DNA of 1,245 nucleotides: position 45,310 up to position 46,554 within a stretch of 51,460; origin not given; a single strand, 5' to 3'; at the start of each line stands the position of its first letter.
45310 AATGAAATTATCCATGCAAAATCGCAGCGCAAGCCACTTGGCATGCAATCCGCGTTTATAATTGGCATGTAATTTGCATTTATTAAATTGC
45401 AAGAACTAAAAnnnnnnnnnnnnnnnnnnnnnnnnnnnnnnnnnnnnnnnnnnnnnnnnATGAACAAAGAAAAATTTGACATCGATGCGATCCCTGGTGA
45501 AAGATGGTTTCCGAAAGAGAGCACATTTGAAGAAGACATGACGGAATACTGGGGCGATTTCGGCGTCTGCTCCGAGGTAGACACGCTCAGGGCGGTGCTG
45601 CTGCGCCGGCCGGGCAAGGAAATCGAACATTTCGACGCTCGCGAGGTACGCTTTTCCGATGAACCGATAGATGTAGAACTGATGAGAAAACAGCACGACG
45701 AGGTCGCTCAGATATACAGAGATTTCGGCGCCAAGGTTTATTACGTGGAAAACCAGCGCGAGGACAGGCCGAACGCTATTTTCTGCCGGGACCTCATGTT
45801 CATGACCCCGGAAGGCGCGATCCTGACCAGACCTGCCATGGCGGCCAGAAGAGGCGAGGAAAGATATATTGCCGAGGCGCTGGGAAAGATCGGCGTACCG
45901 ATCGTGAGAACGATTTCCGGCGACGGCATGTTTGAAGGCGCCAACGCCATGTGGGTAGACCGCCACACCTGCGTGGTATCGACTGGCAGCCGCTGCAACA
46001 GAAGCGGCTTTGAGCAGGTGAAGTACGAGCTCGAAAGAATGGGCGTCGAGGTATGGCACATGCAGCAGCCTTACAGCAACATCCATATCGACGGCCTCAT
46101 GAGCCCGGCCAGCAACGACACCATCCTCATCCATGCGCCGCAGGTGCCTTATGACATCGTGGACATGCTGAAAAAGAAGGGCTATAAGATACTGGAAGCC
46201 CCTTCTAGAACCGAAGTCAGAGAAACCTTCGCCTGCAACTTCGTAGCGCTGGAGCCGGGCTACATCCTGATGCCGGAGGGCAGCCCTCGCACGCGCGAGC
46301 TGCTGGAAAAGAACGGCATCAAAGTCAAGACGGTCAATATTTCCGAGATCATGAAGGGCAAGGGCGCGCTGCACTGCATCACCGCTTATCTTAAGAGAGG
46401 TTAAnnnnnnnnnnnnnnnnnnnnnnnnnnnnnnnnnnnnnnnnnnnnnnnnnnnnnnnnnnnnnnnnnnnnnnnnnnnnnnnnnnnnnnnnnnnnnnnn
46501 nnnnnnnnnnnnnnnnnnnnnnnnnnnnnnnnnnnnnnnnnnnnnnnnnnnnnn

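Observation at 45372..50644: Sigma-54-controlled four-gene locus: short ADI/amidinotransferase-fold enzyme, RocR-like activator, YfcC transporter and M20 amidohydrolase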

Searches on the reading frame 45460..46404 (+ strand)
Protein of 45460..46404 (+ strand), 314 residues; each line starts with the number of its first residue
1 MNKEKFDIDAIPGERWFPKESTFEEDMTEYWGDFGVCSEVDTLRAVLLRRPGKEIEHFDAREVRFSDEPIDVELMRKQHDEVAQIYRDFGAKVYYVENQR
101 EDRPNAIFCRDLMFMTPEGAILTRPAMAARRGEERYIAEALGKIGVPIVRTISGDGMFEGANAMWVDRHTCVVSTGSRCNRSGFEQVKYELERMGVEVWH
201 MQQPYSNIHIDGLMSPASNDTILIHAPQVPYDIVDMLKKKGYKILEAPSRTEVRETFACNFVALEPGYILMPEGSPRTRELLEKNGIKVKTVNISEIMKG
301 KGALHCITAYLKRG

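Call 8: search_protein_families(library=pfam, proteins=[window:45460-46404:+], max_evalue=0.01)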
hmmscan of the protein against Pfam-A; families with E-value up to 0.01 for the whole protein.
window:45460-46404:+ (314 aa): 3 families
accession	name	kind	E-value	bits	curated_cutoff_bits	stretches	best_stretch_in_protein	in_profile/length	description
PF02274.22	ADI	-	2.7e-19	69.9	22.8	2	233-313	293-377/377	Arginine deiminase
PF19420.4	DDAH_eukar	-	5e-17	62.5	23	1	70-309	23-288/291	N,N dimethylarginine dimethylhydrolase, eukaryotic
PF04371.20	PAD_porph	-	0.0043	16.8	25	0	287-309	296-318/321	Porphyromonas-type peptidyl-arginine deiminase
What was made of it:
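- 45460..46404 (+): D (A-type): a 314-aa pentein-fold Cys hydrolase, a 'mini-ADI'. Predicted catalytic residues are Cys306, His209 and Glu159. Asp111 and Asp211 are predicted to bind the guanidino group. Arg130, Arg178 and Lys301 are predicted to bind the carboxylate or act as a gate. Pfam ADI 69.9 bits and DDAH_eukar 62.5 bits (call 8).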

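Call 9: search_protein_families(library=ncbifam, proteins=[window:45460-46404:+], max_evalue=0.01)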
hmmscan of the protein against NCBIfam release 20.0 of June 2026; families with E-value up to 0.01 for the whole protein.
window:45460-46404:+ (314 aa): 9 families
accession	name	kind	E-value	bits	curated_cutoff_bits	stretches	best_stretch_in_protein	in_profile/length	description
NF045660.1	DiMthArgaseDdahStm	equivalog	1.2e-27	97.3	340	1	46-308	2-246/249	dimethylargininase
NF002381.0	PRK01388.1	subfamily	2.4e-21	76.1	414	3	258-313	347-402/405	arginine deiminase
TIGR01078.1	arcA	equivalog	1.8e-19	69.8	489.1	2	254-313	344-405/408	arginine deiminase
NF045658.1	DiMArgaseDdah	equivalog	4.9e-19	69.1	450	1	73-308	29-251/254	dimethylargininase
NF052232.1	Arg_dihydro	equivalog_domain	2.7e-12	46.5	450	1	76-308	36-264/266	arginine dihydrolase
NF052231.1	bifunc_ArgZ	exception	1.9e-11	42.9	1025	1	76-309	38-267/696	bifunctional arginine dihydrolase/ornithine cyclodeaminase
NF045659.1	DiMArgaseDdahMtb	equivalog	1.6e-09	37.3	300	1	67-308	47-280/283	dimethylargininase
NF046062.1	citrull_CtlX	equivalog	0.00012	21.4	334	1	76-264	40-242/299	citrulline utilization hydrolase CtlX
NF006615.0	PRK09182.1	subfamily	0.007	15.2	207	1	197-244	205-253/307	3'-5' exonuclease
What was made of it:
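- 45460..46404 (+): All NCBIfam equivalogs fall far below their cutoffs (call 9).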

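Call 10: search_solved_structures(query=window:45460-46404:+, max_evalue=0.01, show_alignments=2)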
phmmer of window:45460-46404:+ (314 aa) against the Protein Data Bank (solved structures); distinct sequences matched with E-value up to 0.01: 28.
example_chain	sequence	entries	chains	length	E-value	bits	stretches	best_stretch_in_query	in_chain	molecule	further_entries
3rhy_A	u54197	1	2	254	1.6e-13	53.9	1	101-308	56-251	N(G),N(G)-dimethylarginine dimethylaminohydrolase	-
3bpb_A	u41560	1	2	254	6.2e-13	52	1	101-308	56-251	dimethylarginine dimethylaminohydrolase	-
1h70_A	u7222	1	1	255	1.9e-12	50.4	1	101-305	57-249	NG, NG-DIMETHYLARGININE DIMETHYLAMINOHYDROLASE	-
4bof_A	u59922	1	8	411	2.6e-11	46.6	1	36-98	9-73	ARGININE DEIMINASE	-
7ut0_A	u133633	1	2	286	2.8e-08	36.7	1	67-311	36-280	N(G),N(G)-dimethylarginine dimethylaminohydrolase 1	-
7usz_A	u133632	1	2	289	2.9e-08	36.6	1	67-311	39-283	N(G),N(G)-dimethylarginine dimethylaminohydrolase 1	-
2jai_A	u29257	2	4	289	2.9e-08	36.6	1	67-311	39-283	NG, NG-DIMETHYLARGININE DIMETHYLAMINOHYDROLASE 1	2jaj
6szp_A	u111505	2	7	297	3.2e-08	36.5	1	67-311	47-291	N(G),N(G)-dimethylarginine dimethylaminohydrolase 1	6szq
3i2e_A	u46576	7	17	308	3.6e-08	36.3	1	67-311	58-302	N(G),N(G)-dimethylarginine dimethylaminohydrolase 1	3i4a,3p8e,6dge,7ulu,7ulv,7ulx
2c6z_A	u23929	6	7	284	1.7e-07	34.1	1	68-310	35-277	NG, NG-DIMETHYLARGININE DIMETHYLAMINOHYDROLASE 1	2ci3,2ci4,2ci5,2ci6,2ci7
1rxx_A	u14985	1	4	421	2.1e-07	33.8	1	258-311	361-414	Arginine deiminase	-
2aci_A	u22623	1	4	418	2.9e-07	33.4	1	258-311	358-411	Arginine deiminase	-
3p8p_A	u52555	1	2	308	3.5e-07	33.1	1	67-304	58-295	N(G),N(G)-dimethylarginine dimethylaminohydrolase 1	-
2ci1_A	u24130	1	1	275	1.2e-06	31.3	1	68-284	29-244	NG, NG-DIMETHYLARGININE DIMETHYLAMINOHYDROLASE 1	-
2abr_A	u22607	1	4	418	1.7e-06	30.8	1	258-311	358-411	Arginine deiminase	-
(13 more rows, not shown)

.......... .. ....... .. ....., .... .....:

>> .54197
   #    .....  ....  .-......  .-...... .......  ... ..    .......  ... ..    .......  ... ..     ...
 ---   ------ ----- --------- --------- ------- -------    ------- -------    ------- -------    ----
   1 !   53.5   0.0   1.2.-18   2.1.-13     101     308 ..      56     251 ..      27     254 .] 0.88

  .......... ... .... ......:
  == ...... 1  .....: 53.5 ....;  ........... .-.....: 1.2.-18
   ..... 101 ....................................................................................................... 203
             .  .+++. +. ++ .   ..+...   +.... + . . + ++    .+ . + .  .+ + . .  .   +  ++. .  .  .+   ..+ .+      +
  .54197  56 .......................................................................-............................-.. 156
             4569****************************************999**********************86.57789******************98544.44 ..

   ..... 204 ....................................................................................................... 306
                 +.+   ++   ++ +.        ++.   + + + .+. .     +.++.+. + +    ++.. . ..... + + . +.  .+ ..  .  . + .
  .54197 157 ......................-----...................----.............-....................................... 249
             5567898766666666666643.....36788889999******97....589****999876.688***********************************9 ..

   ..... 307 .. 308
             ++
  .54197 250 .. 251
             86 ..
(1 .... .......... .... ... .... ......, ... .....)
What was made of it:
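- On Arginine deiminase (ArcA): Asp111 and Arg130 come from the DDAH alignment (call 10).
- On DDAH: These positions are Asp211 and Arg110 in D (call 10).
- Closest known: Dimethylarginine dimethylaminohydrolase. Different: DDAH Lys164 and Glu65 are Asp and Arg in D. D has an extra conserved 70-residue N-terminal segment that resembles the ADI N-terminus (4bof, call 10).
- In the DDAH alignment, DDAH's Lys164 and Glu65 are replaced by the ADI-type Asp211 and Arg110 (call 10).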

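Call 12: find_homologous_proteins(query=window:45460-46404:+, max_evalue=0.00001)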
Query window:45460-46404:+ (314 aa): 1245 proteins with E <= 0.00001 among 1853 candidates; the best 120 are listed.
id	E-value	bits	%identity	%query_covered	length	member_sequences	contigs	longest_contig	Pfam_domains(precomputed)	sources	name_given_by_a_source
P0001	2.5e-213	725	100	100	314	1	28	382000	PF19420.6,PF02274.23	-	-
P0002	9.0e-213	723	100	100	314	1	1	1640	PF19420.6,PF02274.23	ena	-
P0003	1.2e-212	723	100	100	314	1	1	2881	PF19420.6,PF02274.23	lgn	-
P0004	1.2e-212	723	100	100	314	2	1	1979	PF19420.6,PF02274.23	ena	-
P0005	1.3e-212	723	100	100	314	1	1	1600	PF19420.6,PF02274.23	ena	-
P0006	8.5e-212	720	100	100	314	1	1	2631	PF19420.6,PF02274.23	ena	-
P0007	6.7e-210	714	98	100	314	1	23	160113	PF19420.6,PF02274.23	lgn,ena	-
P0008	3.3e-209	712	98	100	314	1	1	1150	PF19420.6,PF02274.23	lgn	-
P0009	3.4e-209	712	98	100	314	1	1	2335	PF19420.6,PF02274.23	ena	-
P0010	1.7e-208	709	97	100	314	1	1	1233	PF19420.6,PF02274.23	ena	-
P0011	2.3e-208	709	97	100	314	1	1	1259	PF19420.6,PF02274.23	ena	-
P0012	1.6e-200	683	93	100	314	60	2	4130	PF19420.6,PF02274.23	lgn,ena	-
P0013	9.4e-194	661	91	99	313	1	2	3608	PF19420.6,PF02274.23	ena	-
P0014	8.7e-193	658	89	100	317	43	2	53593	PF19420.6,PF02274.23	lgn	-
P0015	8.2e-192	654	89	100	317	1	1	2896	PF19420.6,PF02274.23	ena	-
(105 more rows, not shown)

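Call 15: find_encoding_contigs(protein=window:45460-46404:+, flank=10000, max_places=4)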
Protein window:45460-46404:+ (314 aa): 22 contigs read that carry it; 4 places shown.
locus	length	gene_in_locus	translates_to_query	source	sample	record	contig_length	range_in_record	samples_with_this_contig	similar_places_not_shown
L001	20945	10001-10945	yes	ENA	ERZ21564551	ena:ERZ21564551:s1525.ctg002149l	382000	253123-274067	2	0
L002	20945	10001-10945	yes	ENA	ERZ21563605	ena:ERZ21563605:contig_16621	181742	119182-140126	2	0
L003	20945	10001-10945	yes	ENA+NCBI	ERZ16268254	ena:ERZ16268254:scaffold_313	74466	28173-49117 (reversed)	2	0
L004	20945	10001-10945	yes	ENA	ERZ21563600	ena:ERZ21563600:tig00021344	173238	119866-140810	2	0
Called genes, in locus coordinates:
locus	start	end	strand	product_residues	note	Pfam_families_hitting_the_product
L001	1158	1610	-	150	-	PF02557:VanY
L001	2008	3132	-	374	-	PF00512:HisKA, PF02518:HATPase_c, PF14501:HATPase_c_5 (weak)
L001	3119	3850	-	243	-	PF00072:Response_reg, PF00486:Trans_reg_C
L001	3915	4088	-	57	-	PF20038:HTH_59 (weak)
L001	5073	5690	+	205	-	PF04542:Sigma70_r2, PF08281:Sigma70_r4_2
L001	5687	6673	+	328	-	-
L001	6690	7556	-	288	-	PF02557:VanY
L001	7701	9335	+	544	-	PF00749:tRNA-synt_1c, PF03950:tRNA-synt_1c_C, PF20974:tRNA-synt_1c_C2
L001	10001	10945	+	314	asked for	PF19420:DDAH_eukar, PF02274:ADI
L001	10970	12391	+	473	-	PF00158:Sigma54_activat, PF01078:Mg_chelatase (faint), PF14532:Sigma54_activ_2, PF07728:AAA_5, PF25601:AAA_lid_14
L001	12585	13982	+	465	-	PF03606:DcuC, PF02667:SCFA_trans (faint)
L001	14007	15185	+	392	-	PF01546:Peptidase_M20, PF07687:M20_dimer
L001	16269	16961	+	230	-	PF01478:Peptidase_A24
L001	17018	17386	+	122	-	PF01985:CRS1_YhbY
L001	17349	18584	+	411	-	PF01416:PseudoU_synth_1, PF00383:dCMP_cyt_deam_1, PF14437:MafB19-deam, PF14439:Bd3614-deam (weak)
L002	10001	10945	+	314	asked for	PF19420:DDAH_eukar, PF02274:ADI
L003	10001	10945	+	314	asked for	PF19420:DDAH_eukar, PF02274:ADI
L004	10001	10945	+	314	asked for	PF19420:DDAH_eukar, PF02274:ADI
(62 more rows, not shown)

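Call 17: find_related_loci(query=A1, collection=genome_contigs, flank=8000)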
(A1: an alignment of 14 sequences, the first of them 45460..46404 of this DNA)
Query A1 (314 aa) in genome_contigs; peptide patterns used: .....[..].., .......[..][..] (x = any residue, [..] = any of these).
150 stretches matched a pattern; 105 encode a relative of the query (tblastn E <= 1e-3); the best 80 are kept; 80 distinct loci.
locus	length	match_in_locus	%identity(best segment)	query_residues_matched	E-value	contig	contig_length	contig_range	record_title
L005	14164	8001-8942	93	1-314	0e+0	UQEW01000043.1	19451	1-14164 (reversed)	uncultured Clostridiales bacterium isolate UMGS207 genome assembly, contig: NODE_791_length_19451_cov_5.68205, whole gen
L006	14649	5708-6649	89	1-314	0e+0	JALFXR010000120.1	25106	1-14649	MAG: Bacillota bacterium isolate SUG1106 k141_316719, whole genome shotgun sequence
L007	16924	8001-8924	91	7-314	0e+0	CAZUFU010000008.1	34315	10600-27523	MAG TPA_asm: uncultured Oscillospiraceae bacterium isolate binchicken_co365_268 genome assembly, contig: NODE_739_length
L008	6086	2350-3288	88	2-314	0e+0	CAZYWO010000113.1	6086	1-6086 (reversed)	MAG TPA_asm: uncultured Oscillospiraceae bacterium isolate SRP222994_co1_241 genome assembly, contig: NODE_25895_length_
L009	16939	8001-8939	88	2-314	0e+0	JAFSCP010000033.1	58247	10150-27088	MAG: Bacillota bacterium isolate RGIG3020 Goat_Rectum-3__c547973, whole genome shotgun sequence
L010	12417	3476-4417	87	1-314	0e+0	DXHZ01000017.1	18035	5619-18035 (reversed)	MAG TPA_asm: Candidatus Avanaerovorax faecigallinarum isolate Gambia13-1450 Gambia13__C36382_L18035_SAMN16086523, whole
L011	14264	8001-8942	87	1-314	0e+0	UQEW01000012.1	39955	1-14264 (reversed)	uncultured Clostridiales bacterium isolate UMGS207 genome assembly, contig: NODE_362_length_39955_cov_5.56434, whole gen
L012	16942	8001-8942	85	1-314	0e+0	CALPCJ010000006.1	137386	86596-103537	Senimuribacter sp. DSM 106208 isolate Eubacteriaceae_gen_nov1_DSM106208 genome assembly, contig: NODE_6_length_137386_co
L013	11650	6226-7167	85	1-314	0e+0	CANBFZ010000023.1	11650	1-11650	MAG TPA_asm: uncultured Eubacterium sp. isolate SRR15431176_bin.10_metawrap_v1.3_MAG genome assembly, contig: NODE.906_l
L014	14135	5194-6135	84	1-314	0e+0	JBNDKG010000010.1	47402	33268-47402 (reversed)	Clostridiales Family XIII bacterium PM5-7 Ga0505174_10, whole genome shotgun sequence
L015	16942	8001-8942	85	1-314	0e+0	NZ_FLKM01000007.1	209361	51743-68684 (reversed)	Emergencia timonensis strain SN18, whole genome shotgun sequence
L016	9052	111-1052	84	1-314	0e+0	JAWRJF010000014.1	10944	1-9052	MAG: Anaerovoracaceae bacterium isolate ADS23 c_000000026596, whole genome shotgun sequence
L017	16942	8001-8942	84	1-314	0e+0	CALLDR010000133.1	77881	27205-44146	MAG TPA_asm: uncultured Emergencia sp. isolate SRR12395652_bin.29_CONCOCT_v1.1_MAG genome assembly, contig: ERZ1673725.2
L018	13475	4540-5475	84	3-314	0e+0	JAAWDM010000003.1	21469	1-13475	MAG: Bacillota bacterium isolate ABMPRH_132_0 k141_13824, whole genome shotgun sequence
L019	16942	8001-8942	82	1-314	0e+0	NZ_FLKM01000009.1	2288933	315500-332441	Emergencia timonensis strain SN18, whole genome shotgun sequence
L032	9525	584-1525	81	2-314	4e-179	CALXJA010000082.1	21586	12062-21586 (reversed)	MAG: uncultured Emergencia sp. isolate E08__bin178 genome assembly, contig: E08__k127_975477, whole genome shotgun seque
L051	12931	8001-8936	80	4-314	4e-175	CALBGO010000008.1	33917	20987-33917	MAG TPA_asm: uncultured Eubacterium sp. isolate ERR318692_bin.93_CONCOCT_v1.1_MAG genome assembly, contig: ERZ1764598.13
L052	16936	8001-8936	80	4-314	2e-174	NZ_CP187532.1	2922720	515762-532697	Ihubacter sp. rT4E-8 chromosome, complete genome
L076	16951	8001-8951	75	1-314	1e-164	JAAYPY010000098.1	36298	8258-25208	MAG: Tissierellia bacterium isolate AS22ysBPME_296 53148_AS22, whole genome shotgun sequence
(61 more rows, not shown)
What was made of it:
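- On Bacterial enhancer-binding protein (sigma-54 activator): The single genome-collection scan had already been used (call 17).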

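Call 24: search_protein_families(library=pfam, proteins=[L052:11655-13346:+, L017:11541-13169:+, L051:9899-11662:+, L013:9794-10612:+, L032:2524-3906:+, L076:4423-5991:-, L052:8955-9896:+], max_evalue=0.001)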
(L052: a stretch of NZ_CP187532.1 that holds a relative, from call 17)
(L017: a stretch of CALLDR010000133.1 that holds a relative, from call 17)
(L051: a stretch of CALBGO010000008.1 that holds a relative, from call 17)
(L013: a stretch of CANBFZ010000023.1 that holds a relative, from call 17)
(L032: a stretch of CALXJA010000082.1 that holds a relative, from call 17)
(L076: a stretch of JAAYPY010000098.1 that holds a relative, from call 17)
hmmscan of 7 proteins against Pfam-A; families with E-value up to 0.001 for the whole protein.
L052:11655-13346:+ (563 aa): 1 family
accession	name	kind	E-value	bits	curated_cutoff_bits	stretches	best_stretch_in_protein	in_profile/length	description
PF03553.21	Na_H_antiporter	-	1.3e-59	202.4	23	1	196-525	4-301/303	Na+/H+ antiporter family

L017:11541-13169:+ (542 aa): 2 families
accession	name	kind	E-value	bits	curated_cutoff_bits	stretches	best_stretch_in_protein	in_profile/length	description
PF07969.17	Amidohydro_3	-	6e-87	293.5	29.7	1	47-533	1-469/472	Amidohydrolase family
PF01979.26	Amidohydro_1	-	8e-14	52.1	25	1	421-533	235-343/345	Amidohydrolase family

L051:9899-11662:+ (587 aa): 2 families
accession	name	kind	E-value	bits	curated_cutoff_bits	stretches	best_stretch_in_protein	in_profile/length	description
PF04389.22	Peptidase_M28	-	3.7e-18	66.4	21.3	1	231-427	3-192/193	Peptidase family M28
PF02225.27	PA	-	1.6e-07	31.8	23.9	1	107-202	4-94/95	PA domain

L013:9794-10612:+ (272 aa): 3 families
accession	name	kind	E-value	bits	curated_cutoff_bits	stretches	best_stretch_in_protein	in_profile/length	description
PF01522.26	Polysacc_deac_1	-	1e-18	67.9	23.1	1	45-149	16-122/124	Polysaccharide deacetylase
PF10096.14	DUF2334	-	5.2e-06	26.6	26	1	78-235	57-191/203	Uncharacterized protein conserved in bacteria (DUF2334)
PF03065.20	Glyco_hydro_57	-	4.6e-05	23.3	21.2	1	104-150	122-168/291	Glycosyl hydrolase family 57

L032:2524-3906:+ (460 aa): 2 families
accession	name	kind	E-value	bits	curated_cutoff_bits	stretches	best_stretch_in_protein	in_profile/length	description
PF13520.12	AA_permease_2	-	5.1e-56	190.8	27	1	21-425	1-410/427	Amino acid permease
PF00324.27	AA_permease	-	4.7e-30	105.1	24.6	1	26-418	2-419/470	Amino acid permease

L076:4423-5991:- (522 aa): 1 family
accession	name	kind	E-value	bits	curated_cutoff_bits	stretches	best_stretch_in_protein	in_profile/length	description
PF00496.27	SBP_bac_5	-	2.3e-79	267.6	32.4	1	83-423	3-349/368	Bacterial extracellular solute-binding proteins, family 5 Middle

L052:8955-9896:+ (314 aa): 2 families
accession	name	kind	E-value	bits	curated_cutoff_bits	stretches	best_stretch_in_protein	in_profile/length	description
PF02274.22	ADI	-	2.8e-19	69.8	22.8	1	227-313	287-377/377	Arginine deiminase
PF19420.4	DDAH_eukar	-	2.5e-18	66.8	23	1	65-309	19-288/291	N,N dimethylarginine dimethylhydrolase, eukaryotic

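Call 33: predict_structure(alignment_id=A1)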
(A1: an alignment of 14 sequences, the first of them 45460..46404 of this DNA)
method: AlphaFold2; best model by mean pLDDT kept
length: 314 residues; sequences in the alignment: 14
mean_pLDDT: 68.0   pTM: 0.73
mean pLDDT of the five models: 68.0, 63.3, 62.6, 59.7, 52.5
residues with pLDDT >= 90: 13; 70-90: 162; 50-70: 79; < 50: 60
segments of 3 or more residues with pLDDT < 50: 1-40, 107-111, 126-130, 154-161
pLDDT, mean of each block of 10 residues (from residue 1): 29 31 42 39 71 62 62 85 89 75 53 64 54 69 75 51 72 68 75 83 67 77 80 88 80 63 81 86 91 85 73 44
secondary structure, 60 per line:
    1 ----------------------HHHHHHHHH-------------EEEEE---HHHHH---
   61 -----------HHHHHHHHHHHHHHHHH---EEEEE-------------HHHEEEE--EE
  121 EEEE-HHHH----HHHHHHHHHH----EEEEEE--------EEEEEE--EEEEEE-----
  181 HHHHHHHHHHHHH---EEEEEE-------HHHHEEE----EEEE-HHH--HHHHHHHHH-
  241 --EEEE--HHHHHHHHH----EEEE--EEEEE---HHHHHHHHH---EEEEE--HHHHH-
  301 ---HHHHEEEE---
elements in order: H23-31 E45-49 H53-57 H72-88 E92-96 E113-116 E119-124 H126-129 H134-143 E148-153 E162-167 E170-175 H181-193 E197-202 H210-213 E214-216 E221-224 H231-239 E243-246 H249-257 E262-265 E268-272 H276-284 E288-292 H295-299 H304-307 E308-311
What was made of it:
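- On Pentein / guanidino-group-modifying enzyme superfamily: The model pLDDT is only 68 (call 33).
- The AF2 model is of only moderate confidence (pLDDT 68) and is poor in active-site loops (call 33).
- Tried and rejected: Its active-site loops have pLDDT below 50 (call 33), so I did not attempt pocket-level inference from the model.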

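Call 37: fold_search(model_id=the predicted structure, library=pdb)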
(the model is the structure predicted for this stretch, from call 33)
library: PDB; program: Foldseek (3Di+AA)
matches with E <= 10: 851; with E <= 0.001: 129
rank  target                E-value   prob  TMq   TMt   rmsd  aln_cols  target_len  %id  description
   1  1h70                  4.2e-15  1.00  0.63  0.76   4.6       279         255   19  DDAH FROM PSEUDOMONAS AERUGINOSA. C249S MUTANT COMPLEXED WITH CITRULLINE (released 2001-08-02)
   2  3rhy_A                2.8e-14  1.00  0.65  0.80   3.9       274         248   20  Crystal structure of the dimethylarginine dimethylaminohydrolase adduct with 4-chloro-2-hydroxymethylpyridine (released 2011-06-15)
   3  3bpb_A                4.6e-14  1.00  0.66  0.79   4.0       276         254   21  Crystal structure of the dimethylarginine dimethylaminohydrolase H162G adduct with S-methyl-L-thiocitrulline (released 2008-06-17)
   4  9azg                  5.5e-14  1.00  0.74  0.64   4.6       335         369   15  Native nnhA in H32 (released 2025-01-01)
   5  2a9g_A                5.5e-14  1.00  0.72  0.57   5.0       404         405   18  Structure of C406A arginine deiminase in complex with L-arginine (released 2005-08-09)
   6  6szq_F                5.5e-14  1.00  0.67  0.75   4.2       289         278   19  Crystal structure of human DDAH-1 (released 2019-12-25)
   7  2aaf_B                6.2e-14  1.00  0.71  0.56   5.0       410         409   18  Structure of H278A arginine deiminase with L-arginine forming a S-alkylthiouronium reaction intermediate (released 2005-08-09)
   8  2abr_B                1.0e-13  1.00  0.70  0.56   5.5       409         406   19  Structure of D280A arginine deiminase with L-arginine forming a S-alkylthiouronium reaction intermediate (released 2005-08-09)
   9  9b01                  1.3e-13  1.00  0.71  0.61   4.7       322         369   14  Catalytic mutant C357A nnhA in CHES buffer (released 2025-01-01)
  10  1rxx_D                1.9e-13  1.00  0.71  0.57   4.9       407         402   18  Structure of arginine deiminase (released 2004-01-13)
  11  2aci_B                2.2e-13  1.00  0.71  0.56   5.0       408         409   18  Structure of D166A arginine deiminase (released 2005-08-09)
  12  6szq_E                2.2e-13  1.00  0.63  0.70   5.3       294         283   19  Crystal structure of human DDAH-1 (released 2019-12-25)
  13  5wpi_A                2.4e-13  1.00  0.66  0.58   6.6       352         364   16  The virulence-associated protein HsvA from the fire blight pathogen Erwinia amylovora is a polyamine amidinotransferas (released 2017-11-15)
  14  1jdw                  3.0e-13  1.00  0.66  0.58   6.0       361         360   16  CRYSTAL STRUCTURE AND MECHANISM OF L-ARGININE: GLYCINE AMIDINOTRANSFERASE: A MITOCHONDRIAL ENZYME INVOLVED IN CREATINE B (released 1998-01-28)
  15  2a9g_B                3.9e-13  1.00  0.71  0.57   5.1       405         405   18  Structure of C406A arginine deiminase in complex with L-arginine (released 2005-08-09)
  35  4bof_B                1.5e-12  1.00  0.70  0.55   5.0       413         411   18  Crystal structure of arginine deiminase from group A streptococcus (released 2013-08-21)
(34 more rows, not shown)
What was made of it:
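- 45460..46404 (+): Foldseek gives probability 1.0 to DDAH, ADI, NnhA, AGAT and ArgZ at 14-21% identity (call 37).
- On Pentein / guanidino-group-modifying enzyme superfamily: Foldseek gives probability 1.0 and query-normalised TM-scores of 0.61-0.74 to DDAH, ADI, NnhA, AGAT and ArgZ (call 37).
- Closest known: Dimethylarginine dimethylaminohydrolase. Same: This is the best sequence and fold match (calls 10, 37).
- The pentein fold is confirmed (calls 33, 37). D is about equally distant from ADI, DDAH, NnhA, AGAT and ArgZ in fold space (call 37). The best PDB and Foldseek hits are P. aeruginosa DDAH (calls 10, 37). There are weak but real hits to the arginine dihydrolase, ArgZ and CtlX models, with E from 1e-12 to 1e-4 (call 9), and Foldseek hits to ArgZ and AgrE (call 37). 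Foldseek hits to AGAT, SxtG and HsvA are as strong as those to ADI (call 37). Identity to amidinotransferases is 14-16% (call 37).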
